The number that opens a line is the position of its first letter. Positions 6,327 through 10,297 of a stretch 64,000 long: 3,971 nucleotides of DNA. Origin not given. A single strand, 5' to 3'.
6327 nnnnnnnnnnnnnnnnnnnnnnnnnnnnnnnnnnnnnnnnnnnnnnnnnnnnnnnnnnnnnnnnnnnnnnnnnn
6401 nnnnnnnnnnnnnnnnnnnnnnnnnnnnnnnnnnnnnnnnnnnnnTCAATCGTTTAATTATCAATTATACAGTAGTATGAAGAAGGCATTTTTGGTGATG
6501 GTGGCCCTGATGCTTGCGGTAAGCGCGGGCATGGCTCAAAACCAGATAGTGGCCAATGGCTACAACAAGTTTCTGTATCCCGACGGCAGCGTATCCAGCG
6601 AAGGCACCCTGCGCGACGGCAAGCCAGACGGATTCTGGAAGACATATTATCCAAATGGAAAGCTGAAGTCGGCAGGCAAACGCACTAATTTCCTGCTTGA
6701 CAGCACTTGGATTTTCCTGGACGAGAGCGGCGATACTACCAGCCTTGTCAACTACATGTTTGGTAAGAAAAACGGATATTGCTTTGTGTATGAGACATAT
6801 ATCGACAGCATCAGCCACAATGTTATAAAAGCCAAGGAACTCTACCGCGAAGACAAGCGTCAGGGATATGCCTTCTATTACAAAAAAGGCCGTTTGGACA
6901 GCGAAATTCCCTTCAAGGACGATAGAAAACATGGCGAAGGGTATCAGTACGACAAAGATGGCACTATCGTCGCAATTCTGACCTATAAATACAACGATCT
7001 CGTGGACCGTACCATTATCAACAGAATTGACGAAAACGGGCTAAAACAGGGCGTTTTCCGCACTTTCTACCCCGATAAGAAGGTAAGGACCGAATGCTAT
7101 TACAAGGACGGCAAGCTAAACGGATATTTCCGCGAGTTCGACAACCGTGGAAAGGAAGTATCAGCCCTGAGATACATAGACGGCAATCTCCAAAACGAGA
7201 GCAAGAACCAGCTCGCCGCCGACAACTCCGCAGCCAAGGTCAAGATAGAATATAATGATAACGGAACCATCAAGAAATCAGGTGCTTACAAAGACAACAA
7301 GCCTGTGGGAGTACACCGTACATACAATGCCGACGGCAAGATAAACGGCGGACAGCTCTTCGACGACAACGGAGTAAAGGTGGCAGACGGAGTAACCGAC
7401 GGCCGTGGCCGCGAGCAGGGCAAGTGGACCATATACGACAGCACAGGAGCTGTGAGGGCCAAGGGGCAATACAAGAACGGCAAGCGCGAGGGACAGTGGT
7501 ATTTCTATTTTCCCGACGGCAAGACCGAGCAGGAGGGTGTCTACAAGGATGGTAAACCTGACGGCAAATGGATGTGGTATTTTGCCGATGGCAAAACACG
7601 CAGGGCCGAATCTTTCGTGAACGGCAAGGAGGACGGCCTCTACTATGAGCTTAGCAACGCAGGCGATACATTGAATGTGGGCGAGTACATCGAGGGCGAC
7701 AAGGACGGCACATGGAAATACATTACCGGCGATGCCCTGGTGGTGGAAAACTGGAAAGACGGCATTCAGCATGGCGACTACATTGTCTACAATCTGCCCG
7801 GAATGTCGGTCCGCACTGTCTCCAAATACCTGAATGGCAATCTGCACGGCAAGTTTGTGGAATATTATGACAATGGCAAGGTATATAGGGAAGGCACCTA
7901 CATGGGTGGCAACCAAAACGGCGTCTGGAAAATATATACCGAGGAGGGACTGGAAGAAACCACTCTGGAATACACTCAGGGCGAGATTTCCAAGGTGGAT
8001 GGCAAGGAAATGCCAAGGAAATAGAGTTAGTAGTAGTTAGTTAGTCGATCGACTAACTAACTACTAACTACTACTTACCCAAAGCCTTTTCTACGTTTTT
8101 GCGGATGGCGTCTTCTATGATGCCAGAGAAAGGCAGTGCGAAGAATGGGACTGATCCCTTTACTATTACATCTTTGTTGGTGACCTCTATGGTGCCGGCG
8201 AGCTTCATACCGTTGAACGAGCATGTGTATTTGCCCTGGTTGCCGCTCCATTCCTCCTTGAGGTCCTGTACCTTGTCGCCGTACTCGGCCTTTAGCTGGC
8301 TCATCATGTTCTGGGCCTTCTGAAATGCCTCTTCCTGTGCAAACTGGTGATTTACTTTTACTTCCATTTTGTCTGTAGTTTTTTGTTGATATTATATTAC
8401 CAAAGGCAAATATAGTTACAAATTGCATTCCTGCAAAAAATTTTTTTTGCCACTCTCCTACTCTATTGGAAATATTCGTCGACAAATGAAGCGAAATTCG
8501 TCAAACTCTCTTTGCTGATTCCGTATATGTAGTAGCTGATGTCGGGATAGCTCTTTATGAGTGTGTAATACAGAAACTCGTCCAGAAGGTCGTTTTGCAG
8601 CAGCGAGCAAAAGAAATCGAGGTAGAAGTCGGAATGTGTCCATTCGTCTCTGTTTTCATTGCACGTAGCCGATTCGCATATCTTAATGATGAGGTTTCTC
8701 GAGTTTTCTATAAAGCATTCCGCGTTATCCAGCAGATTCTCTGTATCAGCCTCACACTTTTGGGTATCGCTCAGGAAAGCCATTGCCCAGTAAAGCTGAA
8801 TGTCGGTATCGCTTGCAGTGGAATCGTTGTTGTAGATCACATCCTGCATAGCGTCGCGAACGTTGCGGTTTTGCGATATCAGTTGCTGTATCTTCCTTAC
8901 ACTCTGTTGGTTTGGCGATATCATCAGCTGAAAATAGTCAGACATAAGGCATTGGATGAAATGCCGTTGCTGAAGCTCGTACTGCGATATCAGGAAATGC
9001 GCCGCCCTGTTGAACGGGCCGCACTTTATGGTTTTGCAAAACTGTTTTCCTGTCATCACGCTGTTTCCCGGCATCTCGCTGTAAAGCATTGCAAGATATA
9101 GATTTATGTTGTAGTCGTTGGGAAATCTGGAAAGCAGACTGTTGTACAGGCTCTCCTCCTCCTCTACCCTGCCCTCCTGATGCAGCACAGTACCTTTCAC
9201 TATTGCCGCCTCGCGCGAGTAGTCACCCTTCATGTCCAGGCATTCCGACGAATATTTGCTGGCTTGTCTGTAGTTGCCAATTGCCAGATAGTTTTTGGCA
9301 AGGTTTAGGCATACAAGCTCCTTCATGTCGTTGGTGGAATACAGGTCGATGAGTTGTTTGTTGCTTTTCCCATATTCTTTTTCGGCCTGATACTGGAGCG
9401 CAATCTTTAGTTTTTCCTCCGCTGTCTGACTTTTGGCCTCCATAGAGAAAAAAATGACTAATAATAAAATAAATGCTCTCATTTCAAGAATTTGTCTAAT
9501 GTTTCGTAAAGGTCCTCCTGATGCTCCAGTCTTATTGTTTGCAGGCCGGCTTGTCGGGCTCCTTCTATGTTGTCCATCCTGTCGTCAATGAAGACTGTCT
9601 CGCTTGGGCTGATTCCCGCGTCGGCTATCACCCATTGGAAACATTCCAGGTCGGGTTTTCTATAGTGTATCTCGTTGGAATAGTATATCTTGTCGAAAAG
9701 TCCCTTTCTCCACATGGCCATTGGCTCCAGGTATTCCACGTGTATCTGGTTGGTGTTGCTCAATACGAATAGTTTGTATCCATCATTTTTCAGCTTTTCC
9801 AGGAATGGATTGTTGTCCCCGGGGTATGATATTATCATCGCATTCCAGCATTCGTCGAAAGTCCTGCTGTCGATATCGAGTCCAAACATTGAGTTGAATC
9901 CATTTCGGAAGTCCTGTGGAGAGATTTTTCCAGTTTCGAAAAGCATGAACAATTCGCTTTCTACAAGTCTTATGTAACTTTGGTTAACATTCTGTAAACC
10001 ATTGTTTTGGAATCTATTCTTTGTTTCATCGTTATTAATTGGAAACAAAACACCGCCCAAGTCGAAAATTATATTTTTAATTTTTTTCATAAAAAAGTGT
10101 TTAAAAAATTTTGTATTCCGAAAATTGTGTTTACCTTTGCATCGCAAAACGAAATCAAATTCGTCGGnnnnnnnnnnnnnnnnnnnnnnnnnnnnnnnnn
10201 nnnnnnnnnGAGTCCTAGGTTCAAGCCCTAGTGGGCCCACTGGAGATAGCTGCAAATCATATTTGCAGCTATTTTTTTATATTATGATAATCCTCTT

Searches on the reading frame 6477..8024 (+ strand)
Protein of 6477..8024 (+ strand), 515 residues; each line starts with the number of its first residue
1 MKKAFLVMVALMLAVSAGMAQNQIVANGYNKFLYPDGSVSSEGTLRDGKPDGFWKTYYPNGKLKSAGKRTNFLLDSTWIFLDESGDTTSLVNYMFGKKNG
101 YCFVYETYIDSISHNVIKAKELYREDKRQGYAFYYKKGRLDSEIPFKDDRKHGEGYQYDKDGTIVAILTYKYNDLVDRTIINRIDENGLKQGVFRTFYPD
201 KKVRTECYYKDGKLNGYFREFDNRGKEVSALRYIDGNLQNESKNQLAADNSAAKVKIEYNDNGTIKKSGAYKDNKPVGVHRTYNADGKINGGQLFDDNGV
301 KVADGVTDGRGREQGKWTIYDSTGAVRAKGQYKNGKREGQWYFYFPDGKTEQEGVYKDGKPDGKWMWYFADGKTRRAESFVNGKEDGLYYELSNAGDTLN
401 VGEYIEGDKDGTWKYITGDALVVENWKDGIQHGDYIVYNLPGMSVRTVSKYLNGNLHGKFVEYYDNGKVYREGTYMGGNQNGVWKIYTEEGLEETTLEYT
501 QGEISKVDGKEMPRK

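Call 6: search_protein_families(library=ncbifam, proteins=[window:6477-8024:+])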
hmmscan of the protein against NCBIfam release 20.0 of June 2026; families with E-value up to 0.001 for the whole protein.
window:6477-8024:+ (515 aa): 1 family
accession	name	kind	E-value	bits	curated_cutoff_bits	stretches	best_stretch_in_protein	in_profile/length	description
NF033566.1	adhes_LIC20035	equivalog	3.1e-22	79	250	2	328-478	107-263/434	LIC20035 family adhesin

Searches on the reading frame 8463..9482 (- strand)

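Call 6: search_protein_families(library=ncbifam, proteins=[window:8463-9482:-])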
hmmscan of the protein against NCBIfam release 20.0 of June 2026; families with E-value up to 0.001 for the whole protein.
window:8463-9482:- (339 aa): 1 family
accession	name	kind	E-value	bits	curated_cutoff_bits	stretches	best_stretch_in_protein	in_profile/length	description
TIGR02917.1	PEP_TPR_lipo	equivalog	4.2e-07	28.3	312.2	1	13-135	661-781/899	XrtA/PEP-CTERM system TPR-repeat protein PrsT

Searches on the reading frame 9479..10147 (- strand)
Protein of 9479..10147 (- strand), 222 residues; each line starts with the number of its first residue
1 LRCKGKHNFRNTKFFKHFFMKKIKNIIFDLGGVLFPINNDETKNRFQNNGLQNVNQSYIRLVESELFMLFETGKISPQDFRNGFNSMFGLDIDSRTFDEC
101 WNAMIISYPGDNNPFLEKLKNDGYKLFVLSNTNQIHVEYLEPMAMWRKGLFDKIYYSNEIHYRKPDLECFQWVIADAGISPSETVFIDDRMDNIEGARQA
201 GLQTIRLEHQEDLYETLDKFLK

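Call 6: search_protein_families(library=ncbifam, proteins=[window:9479-10147:-])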
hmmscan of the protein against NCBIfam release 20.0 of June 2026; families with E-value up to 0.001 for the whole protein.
window:9479-10147:- (222 aa): 21 families
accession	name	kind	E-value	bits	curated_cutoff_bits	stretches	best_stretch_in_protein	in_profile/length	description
NF006991.0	PRK09456.1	equivalog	1.7e-28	99.7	295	1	27-212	4-189/199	glucose-1-phosphatase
TIGR02247.1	HAD-1A3-hyp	subfamily_domain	2.9e-22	79.4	125.4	1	23-222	2-210/211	epoxide hydrolase N-terminal domain-like phosphatase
TIGR02253.1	CTE7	subfamily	3.7e-15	56.3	169.75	1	107-213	94-200/221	TIGR02253 family HAD-type hydrolase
TIGR02252.1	DREG-2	subfamily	2.1e-14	53.8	155.2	1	108-204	107-201/203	HAD hydrolase, REG-2-like, family IA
TIGR01509.1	HAD-SF-IA-v3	subfamily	8.5e-14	52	29.4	1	149-205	98-152/154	HAD-IA family hydrolase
TIGR01993.1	Pyr-5-nucltdase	equivalog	5.3e-11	42.6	142.9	1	116-206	93-182/183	pyrimidine 5'-nucleotidase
NF009695.0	PRK13222.1-2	equivalog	5.6e-11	42.3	225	1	107-207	95-193/226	phosphoglycolate phosphatase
TIGR02254.1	YjjG_YfnB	equivalog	2.5e-10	40.2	159.9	1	24-211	2-200/223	YjjG family noncanonical pyrimidine nucleotidase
TIGR01662.1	HAD-SF-IIIA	subfamily_domain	3.6e-10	40.1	44.6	1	115-208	33-139/141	HAD-IIIA family hydrolase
NF052576.1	PymNtasePynAStpc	equivalog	4.4e-10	39.6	350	1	48-207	31-200/229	pyrimidine 5'-nucleotidase PynA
TIGR01428.1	HAD_type_II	equivalog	6.2e-10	39.4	125.4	1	111-208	95-191/197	haloacid dehalogenase type II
NF009804.0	PRK13288.1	equivalog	2.6e-07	30.3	218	1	22-209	2-183/215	pyrophosphatase PpaX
TIGR01990.1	bPGM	equivalog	1.2e-06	28.6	189.4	1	114-205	96-184/187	beta-phosphoglucomutase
NF011564.0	PRK14988.1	equivalog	2.2e-06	27.5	189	1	87-203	76-188/225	GMP/IMP nucleotidase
TIGR01449.2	PGP_bact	equivalog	3.3e-06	26.8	180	1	97-207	76-184/213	phosphoglycolate phosphatase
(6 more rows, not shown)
